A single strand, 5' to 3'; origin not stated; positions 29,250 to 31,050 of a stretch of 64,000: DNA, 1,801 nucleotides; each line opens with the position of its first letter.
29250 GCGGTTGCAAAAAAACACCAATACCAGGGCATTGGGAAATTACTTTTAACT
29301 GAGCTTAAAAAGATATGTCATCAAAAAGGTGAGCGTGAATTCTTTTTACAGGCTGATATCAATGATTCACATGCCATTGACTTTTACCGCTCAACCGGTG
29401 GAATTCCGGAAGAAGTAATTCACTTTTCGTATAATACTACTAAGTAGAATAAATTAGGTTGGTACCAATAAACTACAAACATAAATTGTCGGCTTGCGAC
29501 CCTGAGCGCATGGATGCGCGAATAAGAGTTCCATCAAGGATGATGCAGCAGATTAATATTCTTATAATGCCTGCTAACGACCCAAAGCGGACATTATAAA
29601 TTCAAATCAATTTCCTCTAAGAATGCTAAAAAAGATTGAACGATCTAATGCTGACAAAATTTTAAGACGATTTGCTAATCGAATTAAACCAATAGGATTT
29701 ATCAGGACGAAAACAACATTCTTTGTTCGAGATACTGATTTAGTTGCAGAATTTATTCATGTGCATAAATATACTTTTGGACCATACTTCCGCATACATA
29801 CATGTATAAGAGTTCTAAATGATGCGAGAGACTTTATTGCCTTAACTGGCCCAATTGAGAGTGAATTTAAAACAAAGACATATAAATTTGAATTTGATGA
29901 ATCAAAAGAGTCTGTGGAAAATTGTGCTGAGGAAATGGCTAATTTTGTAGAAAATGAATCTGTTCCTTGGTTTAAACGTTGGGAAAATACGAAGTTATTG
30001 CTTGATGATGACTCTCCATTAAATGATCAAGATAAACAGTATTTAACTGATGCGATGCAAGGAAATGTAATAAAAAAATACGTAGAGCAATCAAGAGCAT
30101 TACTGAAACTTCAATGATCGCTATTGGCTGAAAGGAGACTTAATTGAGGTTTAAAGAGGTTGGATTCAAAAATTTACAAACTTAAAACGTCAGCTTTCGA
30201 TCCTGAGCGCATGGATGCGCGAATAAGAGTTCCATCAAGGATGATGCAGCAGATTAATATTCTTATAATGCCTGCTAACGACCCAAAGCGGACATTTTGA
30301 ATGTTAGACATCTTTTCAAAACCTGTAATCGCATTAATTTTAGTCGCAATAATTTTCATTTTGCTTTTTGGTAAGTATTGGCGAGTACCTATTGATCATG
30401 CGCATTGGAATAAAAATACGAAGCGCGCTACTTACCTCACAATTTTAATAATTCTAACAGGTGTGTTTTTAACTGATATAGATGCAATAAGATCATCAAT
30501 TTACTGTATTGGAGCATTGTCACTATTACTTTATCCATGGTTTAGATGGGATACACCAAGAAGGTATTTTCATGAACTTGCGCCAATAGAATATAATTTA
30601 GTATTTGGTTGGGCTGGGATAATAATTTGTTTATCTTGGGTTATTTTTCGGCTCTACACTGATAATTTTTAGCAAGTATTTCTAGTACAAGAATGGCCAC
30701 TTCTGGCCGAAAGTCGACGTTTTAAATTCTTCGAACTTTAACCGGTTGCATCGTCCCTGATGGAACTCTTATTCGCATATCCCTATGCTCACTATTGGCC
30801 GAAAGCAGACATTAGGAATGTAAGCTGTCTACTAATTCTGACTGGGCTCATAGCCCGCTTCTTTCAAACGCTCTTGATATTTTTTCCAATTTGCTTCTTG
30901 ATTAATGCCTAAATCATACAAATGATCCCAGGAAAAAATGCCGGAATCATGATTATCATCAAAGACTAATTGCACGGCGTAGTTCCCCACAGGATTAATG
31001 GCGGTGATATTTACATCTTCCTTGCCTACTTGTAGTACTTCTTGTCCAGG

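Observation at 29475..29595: The repeat family conserves hairpins by compensatory change, which points to a structure-read element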

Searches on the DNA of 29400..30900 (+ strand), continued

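Call 56: search_with_rna_model(model_id=R1, sources=[window, L125, L126, L127, L128, L129, L130, L131, L132, L133, L134, L135, L136, L137, L138, L139, L140, L141, L142, L143, L144, L145, L146, L147, L148, L149, L001, L003, L010, L016, L017, L030, L036, L038, L043, L044, L046, L054, L063, L068, L073, L075, L077, L080, L081, L084, L087, L091, L092, L095, L098, L102, L118], max_evalue=0.001, make_alignment=true)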
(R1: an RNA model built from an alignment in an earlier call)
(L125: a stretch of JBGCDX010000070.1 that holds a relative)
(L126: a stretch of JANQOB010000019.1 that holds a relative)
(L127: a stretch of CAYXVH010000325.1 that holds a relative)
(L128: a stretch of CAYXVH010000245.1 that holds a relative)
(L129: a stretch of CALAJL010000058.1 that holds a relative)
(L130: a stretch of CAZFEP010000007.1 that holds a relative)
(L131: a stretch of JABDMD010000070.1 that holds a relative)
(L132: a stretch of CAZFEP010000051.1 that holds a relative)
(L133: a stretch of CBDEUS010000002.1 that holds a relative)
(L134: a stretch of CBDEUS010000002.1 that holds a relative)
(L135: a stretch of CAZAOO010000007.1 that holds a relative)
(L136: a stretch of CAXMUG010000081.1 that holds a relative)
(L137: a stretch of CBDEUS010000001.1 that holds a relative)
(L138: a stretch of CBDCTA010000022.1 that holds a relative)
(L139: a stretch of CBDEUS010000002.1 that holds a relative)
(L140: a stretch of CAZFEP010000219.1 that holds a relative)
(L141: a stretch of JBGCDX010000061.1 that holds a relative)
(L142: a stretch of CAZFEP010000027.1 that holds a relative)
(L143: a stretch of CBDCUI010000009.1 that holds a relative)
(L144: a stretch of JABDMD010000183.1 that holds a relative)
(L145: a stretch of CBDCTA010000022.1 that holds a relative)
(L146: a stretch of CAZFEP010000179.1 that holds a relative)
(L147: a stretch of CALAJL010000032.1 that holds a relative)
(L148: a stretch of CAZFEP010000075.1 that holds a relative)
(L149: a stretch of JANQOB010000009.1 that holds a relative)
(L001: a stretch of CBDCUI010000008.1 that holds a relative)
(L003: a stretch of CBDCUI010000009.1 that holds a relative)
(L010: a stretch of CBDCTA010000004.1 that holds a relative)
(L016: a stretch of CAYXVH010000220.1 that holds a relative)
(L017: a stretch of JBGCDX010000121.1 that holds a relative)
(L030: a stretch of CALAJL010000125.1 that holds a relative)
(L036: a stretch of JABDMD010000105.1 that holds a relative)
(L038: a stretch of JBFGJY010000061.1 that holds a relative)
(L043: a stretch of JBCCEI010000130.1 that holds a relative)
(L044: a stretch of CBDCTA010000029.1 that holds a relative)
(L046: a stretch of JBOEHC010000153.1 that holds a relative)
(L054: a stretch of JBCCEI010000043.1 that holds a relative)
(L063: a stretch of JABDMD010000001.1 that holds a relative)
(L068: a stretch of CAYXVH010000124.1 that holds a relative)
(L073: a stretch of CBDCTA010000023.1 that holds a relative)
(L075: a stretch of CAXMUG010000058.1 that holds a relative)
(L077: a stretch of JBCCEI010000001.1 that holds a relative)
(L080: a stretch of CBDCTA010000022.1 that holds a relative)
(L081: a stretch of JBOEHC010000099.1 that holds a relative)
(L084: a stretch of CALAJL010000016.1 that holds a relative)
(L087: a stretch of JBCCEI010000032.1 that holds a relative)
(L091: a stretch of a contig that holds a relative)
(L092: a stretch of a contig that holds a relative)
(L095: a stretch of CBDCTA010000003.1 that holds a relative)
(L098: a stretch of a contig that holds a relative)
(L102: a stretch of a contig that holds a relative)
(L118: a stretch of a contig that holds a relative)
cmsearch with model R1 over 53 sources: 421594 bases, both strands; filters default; matches with E-value up to 0.001: 84.
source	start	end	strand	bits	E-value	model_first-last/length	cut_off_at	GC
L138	51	110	+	81.9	2.9e-20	1-60/60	no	0.42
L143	7050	7109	-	78.4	2.9e-19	1-60/60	no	0.45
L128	3654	3713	+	77.6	5.2e-19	1-60/60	no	0.42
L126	4832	4891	-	77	7.5e-19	1-60/60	no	0.38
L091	2860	2919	-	77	7.6e-19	1-60/60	no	0.43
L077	1005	1065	-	76.7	9.2e-19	1-60/60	no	0.48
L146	1275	1335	-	76.5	1.1e-18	1-60/60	no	0.43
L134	6987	7046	-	76.5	1.1e-18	1-60/60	no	0.45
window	30733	30792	-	76.1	1.4e-18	1-60/60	no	0.47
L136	5036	5095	+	75.4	2.3e-18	1-60/60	no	0.42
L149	2866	2925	-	75.3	2.3e-18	1-60/60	no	0.37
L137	7433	7492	-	75.3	2.4e-18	1-60/60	no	0.37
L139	5183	5242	-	75.2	2.6e-18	1-60/60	no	0.38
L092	2875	2934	-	75.1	2.7e-18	1-60/60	no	0.42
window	29502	29561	+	74.9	3.1e-18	1-60/60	no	0.45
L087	3054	3113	+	74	5.6e-18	1-60/60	no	0.43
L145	5729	5788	+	73.7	6.7e-18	1-60/60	no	0.42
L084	943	1003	-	73.5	7.9e-18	1-60/60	no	0.46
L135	1482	1542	+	73.4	8.2e-18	1-60/60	no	0.41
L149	1420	1479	+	73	1.1e-17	1-60/60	no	0.38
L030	1777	1836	-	72.9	1.2e-17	1-60/60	no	0.48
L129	115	175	-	72.8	1.3e-17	1-60/60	no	0.41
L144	42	102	+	72.4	1.7e-17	1-60/60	no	0.36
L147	4797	4857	+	72.2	1.8e-17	1-60/60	no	0.39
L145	690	749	-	72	2.1e-17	1-60/60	no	0.4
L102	6974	7034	+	72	2.2e-17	1-60/60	no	0.44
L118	5623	5683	+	71.8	2.4e-17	1-60/60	no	0.49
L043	2737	2797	-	71.7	2.6e-17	1-60/60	no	0.39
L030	862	922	+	71.7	2.6e-17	1-60/60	no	0.38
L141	21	81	-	71.7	2.7e-17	1-60/60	no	0.43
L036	215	274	-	71.6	2.8e-17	1-60/60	no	0.45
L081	7397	7456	+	70.3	6.7e-17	1-60/60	no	0.4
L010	2265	2325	+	69.6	1.1e-16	1-60/60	no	0.48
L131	7365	7424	+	69.1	1.5e-16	1-60/60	no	0.5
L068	2101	2160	+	69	1.6e-16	1-60/60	no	0.45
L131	7472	7531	-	68.3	2.6e-16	1-60/60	no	0.42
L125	4333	4392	-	68.1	3e-16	1-60/60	no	0.37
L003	6381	6440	+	67.8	3.4e-16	1-60/60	no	0.45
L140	1102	1161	+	67.6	4e-16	1-60/60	no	0.42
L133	7552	7611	-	67.2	5.2e-16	1-60/60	no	0.52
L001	3693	3752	-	67.1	5.6e-16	1-60/60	no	0.47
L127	3566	3626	-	66.2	1e-15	1-60/60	no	0.49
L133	5737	5796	+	66.1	1.1e-15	1-60/60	no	0.43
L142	634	692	-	65.7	1.4e-15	1-60/60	no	0.46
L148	2572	2631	+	64.6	3e-15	1-60/60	no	0.42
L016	1125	1184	+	64.6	3e-15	1-60/60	no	0.47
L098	5069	5128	-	64.6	3.1e-15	1-60/60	no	0.43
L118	5841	5901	+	64.5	3.1e-15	1-60/60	no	0.39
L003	6513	6572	+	64.3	3.6e-15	1-60/60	no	0.45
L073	7446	7505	-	64.3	3.7e-15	1-60/60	no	0.38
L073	7316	7375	-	63.7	5.6e-15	1-60/60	no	0.42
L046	438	498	+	63.3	7e-15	1-60/60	no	0.39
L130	3355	3413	+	63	8.7e-15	1-60/60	no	0.44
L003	6858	6916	+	62.6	1.2e-14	1-60/60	no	0.46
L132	5415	5465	+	61.9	1.8e-14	1-50/60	3'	0.47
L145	1419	1478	-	60.9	3.7e-14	1-60/60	no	0.43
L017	1086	1146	-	60.3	5.4e-14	1-60/60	no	0.34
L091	89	147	+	59.3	1.1e-13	1-60/60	no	0.39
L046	1180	1238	-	58.3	2e-13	1-60/60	no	0.46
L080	7480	7539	+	57.6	3.2e-13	1-60/60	no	0.43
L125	3202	3261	+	56.9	5.3e-13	1-60/60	no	0.47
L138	1536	1594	-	56.6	6.2e-13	1-60/60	no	0.42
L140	2200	2259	+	56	9.3e-13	1-60/60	no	0.38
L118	5754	5813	+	55.3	1.5e-12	1-60/60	no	0.4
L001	5890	5949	-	53.9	3.7e-12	1-60/60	no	0.37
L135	3650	3709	-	51.4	2e-11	1-60/60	no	0.5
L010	2823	2882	-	49.1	9.4e-11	1-60/60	no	0.4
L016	1766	1875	+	48.7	1.3e-10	1-60/60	no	0.5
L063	1742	1798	+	43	5.7e-09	1-60/60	no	0.4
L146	1182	1241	-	42.5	7.8e-09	1-60/60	no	0.35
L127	2464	2519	+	40.7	2.6e-08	1-60/60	no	0.46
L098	5161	5223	-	38.8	9.1e-08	1-60/60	no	0.46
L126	4317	4428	+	33.4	3.4e-06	1-60/60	no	0.46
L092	2968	3028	-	32.8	5e-06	1-60/60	no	0.36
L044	412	522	+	32.4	6.5e-06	1-60/60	no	0.48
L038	4546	4601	+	31.6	1.1e-05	1-60/60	no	0.3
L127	3711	3766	-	30.7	2.1e-05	1-60/60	no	0.39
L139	5129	5187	+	29.7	4.1e-05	1-60/60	no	0.32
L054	6619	6650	-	28.3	0.0001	29-60/60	5'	0.38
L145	5885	5951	-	28.2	0.00011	1-60/60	no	0.39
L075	2046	2101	+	26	0.00047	1-60/60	no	0.39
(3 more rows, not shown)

Alignment A2: 84 matches aligned to the model, 177 columns, each read 5' to 3' on its own strand. Consensus structure (alignment columns), stored with it:
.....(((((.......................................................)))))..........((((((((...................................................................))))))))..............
